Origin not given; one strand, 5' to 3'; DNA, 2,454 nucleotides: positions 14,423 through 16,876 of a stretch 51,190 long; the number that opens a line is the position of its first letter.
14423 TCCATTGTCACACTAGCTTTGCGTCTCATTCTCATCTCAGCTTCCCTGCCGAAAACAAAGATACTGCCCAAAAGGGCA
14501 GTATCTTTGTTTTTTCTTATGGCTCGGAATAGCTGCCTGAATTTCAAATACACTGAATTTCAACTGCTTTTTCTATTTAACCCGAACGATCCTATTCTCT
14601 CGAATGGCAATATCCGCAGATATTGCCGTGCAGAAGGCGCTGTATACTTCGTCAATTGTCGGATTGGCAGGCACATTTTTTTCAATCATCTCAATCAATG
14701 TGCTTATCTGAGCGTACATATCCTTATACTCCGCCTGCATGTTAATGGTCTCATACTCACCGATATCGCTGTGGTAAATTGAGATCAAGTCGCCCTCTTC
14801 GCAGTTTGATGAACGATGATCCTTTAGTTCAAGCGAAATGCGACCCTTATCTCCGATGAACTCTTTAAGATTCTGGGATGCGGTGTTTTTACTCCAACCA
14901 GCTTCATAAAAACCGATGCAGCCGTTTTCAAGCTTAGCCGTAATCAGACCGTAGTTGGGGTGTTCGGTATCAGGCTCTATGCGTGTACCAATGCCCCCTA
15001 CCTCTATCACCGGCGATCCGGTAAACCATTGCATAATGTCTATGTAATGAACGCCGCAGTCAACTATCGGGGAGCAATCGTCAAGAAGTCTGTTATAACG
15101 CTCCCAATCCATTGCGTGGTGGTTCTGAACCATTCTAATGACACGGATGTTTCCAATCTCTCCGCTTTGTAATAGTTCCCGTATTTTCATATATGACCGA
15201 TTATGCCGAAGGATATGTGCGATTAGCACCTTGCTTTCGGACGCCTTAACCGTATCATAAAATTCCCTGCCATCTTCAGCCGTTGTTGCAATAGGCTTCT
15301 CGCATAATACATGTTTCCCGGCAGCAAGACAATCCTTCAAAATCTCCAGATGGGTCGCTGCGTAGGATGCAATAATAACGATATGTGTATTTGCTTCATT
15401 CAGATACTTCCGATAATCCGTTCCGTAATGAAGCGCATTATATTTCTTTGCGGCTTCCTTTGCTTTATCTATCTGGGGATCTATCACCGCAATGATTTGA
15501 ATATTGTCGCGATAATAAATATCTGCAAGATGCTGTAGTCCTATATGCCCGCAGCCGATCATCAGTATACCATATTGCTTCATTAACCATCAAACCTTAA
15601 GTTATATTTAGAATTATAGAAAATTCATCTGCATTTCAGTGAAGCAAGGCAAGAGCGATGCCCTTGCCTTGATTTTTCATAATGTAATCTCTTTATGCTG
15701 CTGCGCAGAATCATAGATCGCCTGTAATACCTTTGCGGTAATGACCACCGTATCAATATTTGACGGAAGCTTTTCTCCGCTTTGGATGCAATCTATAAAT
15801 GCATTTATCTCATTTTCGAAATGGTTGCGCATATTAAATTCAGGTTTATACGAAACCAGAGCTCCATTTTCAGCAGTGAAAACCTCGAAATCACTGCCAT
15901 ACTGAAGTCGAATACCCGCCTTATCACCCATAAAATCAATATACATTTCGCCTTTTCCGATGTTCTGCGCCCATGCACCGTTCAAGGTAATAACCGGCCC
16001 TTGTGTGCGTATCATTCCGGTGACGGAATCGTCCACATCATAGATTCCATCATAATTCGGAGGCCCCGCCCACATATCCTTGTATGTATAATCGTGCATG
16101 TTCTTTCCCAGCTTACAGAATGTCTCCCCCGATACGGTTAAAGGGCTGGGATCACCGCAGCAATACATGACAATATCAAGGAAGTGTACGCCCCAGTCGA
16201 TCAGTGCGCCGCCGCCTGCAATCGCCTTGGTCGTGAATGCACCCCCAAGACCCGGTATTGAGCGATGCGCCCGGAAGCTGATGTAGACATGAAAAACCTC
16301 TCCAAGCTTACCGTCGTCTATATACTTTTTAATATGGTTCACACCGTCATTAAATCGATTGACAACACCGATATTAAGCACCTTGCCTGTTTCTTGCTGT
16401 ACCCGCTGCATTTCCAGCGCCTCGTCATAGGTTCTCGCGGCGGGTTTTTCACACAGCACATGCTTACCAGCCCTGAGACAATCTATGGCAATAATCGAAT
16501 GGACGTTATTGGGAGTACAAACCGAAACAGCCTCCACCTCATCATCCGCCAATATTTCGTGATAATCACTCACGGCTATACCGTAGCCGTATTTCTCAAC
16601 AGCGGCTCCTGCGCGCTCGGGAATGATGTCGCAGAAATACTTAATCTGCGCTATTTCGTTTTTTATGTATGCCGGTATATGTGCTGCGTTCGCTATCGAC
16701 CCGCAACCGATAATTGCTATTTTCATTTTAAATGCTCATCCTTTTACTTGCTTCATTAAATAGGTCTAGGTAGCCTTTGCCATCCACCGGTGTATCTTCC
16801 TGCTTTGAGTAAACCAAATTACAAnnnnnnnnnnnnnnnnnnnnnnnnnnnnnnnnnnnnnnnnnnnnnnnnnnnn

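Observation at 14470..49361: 35-kb glycan-utilisation island with three ABC importers but no enzyme assignable to a characterised glycoside-hydrolase family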

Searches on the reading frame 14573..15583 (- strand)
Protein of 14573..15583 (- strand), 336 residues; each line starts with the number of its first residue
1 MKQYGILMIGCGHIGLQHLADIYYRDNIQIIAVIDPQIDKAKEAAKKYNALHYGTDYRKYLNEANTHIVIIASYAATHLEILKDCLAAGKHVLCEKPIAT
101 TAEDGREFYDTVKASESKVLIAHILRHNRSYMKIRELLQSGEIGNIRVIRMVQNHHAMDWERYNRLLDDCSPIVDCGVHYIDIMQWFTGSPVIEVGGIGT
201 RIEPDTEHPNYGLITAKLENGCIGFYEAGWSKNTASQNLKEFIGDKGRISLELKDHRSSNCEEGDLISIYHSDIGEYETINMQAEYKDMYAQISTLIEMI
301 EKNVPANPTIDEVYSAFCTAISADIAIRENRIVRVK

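Call 4: search_protein_families(library=pfam, proteins=[window:14573-15583:-], max_evalue=0.01)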
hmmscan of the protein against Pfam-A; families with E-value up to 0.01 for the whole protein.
window:14573-15583:- (336 aa): 4 families
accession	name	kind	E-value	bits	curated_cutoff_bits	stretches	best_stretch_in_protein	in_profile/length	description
PF01408.29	GFO_IDH_MocA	-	3.1e-24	86.4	24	1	6-122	3-119/120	Oxidoreductase family, NAD-binding Rossmann fold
PF22725.1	GFO_IDH_MocA_C3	-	6.1e-20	71.9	27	1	131-249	1-123/124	GFO/IDH/MocA C-terminal domain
PF02894.22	GFO_IDH_MocA_C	-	1.7e-10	41.5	22.9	1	135-321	1-204/218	Oxidoreductase family, C-terminal alpha/beta domain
PF03435.24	Sacchrp_dh_NADP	-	2.3e-06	28.4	25.1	1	6-100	1-98/129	Saccharopine dehydrogenase NADP binding domain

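Call 48: search_solved_structures(query=window:14573-15583:-, max_evalue=1e-8)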
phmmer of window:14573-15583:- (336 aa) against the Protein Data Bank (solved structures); distinct sequences matched with E-value up to 1e-8: 51.
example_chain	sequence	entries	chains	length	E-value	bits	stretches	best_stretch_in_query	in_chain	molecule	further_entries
9azo_A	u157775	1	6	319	5.6e-20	74.6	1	5-262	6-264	PmdC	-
3ezy_A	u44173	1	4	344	2.4e-19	72.6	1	7-334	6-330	Dehydrogenase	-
7xr9_A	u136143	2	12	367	7.5e-18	67.6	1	5-190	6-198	DgpA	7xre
3ec7_A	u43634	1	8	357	1.9e-17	66.4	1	8-188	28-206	Putative Dehydrogenase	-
3e18_A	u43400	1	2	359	3.8e-17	65.3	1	1-197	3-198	oxidoreductase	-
3db2_A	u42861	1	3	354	8.6e-17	64.2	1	4-231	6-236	putative NADPH-dependent oxidoreductase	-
9m3d_B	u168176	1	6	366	1.4e-16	63.4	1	8-235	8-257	DgpA1 from W974-1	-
8qc2_A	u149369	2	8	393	6.2e-16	61.3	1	4-191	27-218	Gfo/Idh/MocA family oxidoreductase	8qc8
3mz0_A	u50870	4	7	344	9.2e-16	60.8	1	7-190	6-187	Inositol 2-dehydrogenase/D-chiro-inositol 3-dehydrogenase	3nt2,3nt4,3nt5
4mkx_A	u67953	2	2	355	1.3e-15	60.3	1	6-250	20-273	Inositol dehydrogenase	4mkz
4n54_A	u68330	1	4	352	1.3e-15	60.3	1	6-250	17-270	Inositol dehydrogenase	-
6nor_A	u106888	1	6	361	3.5e-15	58.9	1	3-253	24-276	Putative NAD dependent dehydrogenase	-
4l8v_A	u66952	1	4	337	4.1e-15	58.6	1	7-190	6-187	Inositol 2-dehydrogenase/D-chiro-inositol 3-dehydrogenase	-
4l9r_A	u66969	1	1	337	4.2e-15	58.6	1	7-190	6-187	Inositol 2-dehydrogenase/D-chiro-inositol 3-dehydrogenase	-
6a3f_A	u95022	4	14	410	5.1e-15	58.3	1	30-189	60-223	Putative dehydrogenase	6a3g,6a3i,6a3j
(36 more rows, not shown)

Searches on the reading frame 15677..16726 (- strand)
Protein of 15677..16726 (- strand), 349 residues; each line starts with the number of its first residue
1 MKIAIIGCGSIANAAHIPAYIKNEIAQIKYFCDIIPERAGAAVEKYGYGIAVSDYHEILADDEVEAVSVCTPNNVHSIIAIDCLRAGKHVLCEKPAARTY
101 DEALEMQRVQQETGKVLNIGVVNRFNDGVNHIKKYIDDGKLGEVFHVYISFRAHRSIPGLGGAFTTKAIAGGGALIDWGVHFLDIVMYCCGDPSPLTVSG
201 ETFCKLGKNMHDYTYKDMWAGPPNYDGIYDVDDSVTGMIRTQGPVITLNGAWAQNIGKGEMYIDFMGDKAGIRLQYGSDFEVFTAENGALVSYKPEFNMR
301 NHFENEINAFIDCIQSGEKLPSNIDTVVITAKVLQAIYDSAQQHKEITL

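Call 4: search_protein_families(library=pfam, proteins=[window:15677-16726:-], max_evalue=0.01)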
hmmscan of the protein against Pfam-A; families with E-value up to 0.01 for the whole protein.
window:15677-16726:- (349 aa): 3 families
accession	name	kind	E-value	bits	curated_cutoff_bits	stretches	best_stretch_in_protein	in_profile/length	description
PF01408.29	GFO_IDH_MocA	-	1.2e-25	91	24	1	1-120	1-119/120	Oxidoreductase family, NAD-binding Rossmann fold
PF22725.1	GFO_IDH_MocA_C3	-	6.7e-17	62.1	27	1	130-272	2-123/124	GFO/IDH/MocA C-terminal domain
PF02894.22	GFO_IDH_MocA_C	-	1.1e-11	45.4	22.9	1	133-349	1-218/218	Oxidoreductase family, C-terminal alpha/beta domain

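Call 49: search_solved_structures(query=window:15677-16726:-, max_evalue=1e-8)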
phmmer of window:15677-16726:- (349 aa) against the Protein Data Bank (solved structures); distinct sequences matched with E-value up to 1e-8: 65 (the best 60 are shown).
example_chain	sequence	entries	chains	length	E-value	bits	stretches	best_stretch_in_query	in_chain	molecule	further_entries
7xr9_A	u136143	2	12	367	4.8e-52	180.5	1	1-280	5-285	DgpA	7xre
9m3d_B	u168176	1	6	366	3.3e-45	158.1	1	2-279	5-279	DgpA1 from W974-1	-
3e18_A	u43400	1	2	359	2.6e-26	95.9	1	3-211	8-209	oxidoreductase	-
4fb5_A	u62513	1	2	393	4.4e-25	91.9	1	39-192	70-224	Probable oxidoreductase protein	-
6a3f_A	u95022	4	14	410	1.5e-24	90.1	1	29-246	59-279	Putative dehydrogenase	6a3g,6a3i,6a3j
4h3v_A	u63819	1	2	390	4.3e-22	82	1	30-208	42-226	Oxidoreductase domain protein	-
3i23_A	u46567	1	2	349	1.5e-20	76.9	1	2-198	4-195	Oxidoreductase, Gfo/Idh/MocA family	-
3fd8_A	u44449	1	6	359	1.7e-20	76.8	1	2-198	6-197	Oxidoreductase, Gfo/Idh/MocA family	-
3ec7_A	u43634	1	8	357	4e-20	75.6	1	2-148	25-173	Putative Dehydrogenase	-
5a02_A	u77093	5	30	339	7e-20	74.8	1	3-198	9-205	ALDOSE-ALDOSE OXIDOREDUCTASE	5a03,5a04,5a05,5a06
2glx_A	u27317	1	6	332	2.3e-19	73.1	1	6-197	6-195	1,5-anhydro-D-fructose reductase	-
4hkt_A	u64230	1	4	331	2.5e-18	69.7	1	3-212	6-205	Inositol 2-dehydrogenase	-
3cea_A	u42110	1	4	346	2.5e-18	69.7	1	2-342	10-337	Myo-inositol 2-dehydrogenase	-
3q2i_A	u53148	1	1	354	3.4e-18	69.2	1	2-193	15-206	dehydrogenase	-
3ezy_A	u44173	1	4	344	1.7e-17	66.9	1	2-193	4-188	Dehydrogenase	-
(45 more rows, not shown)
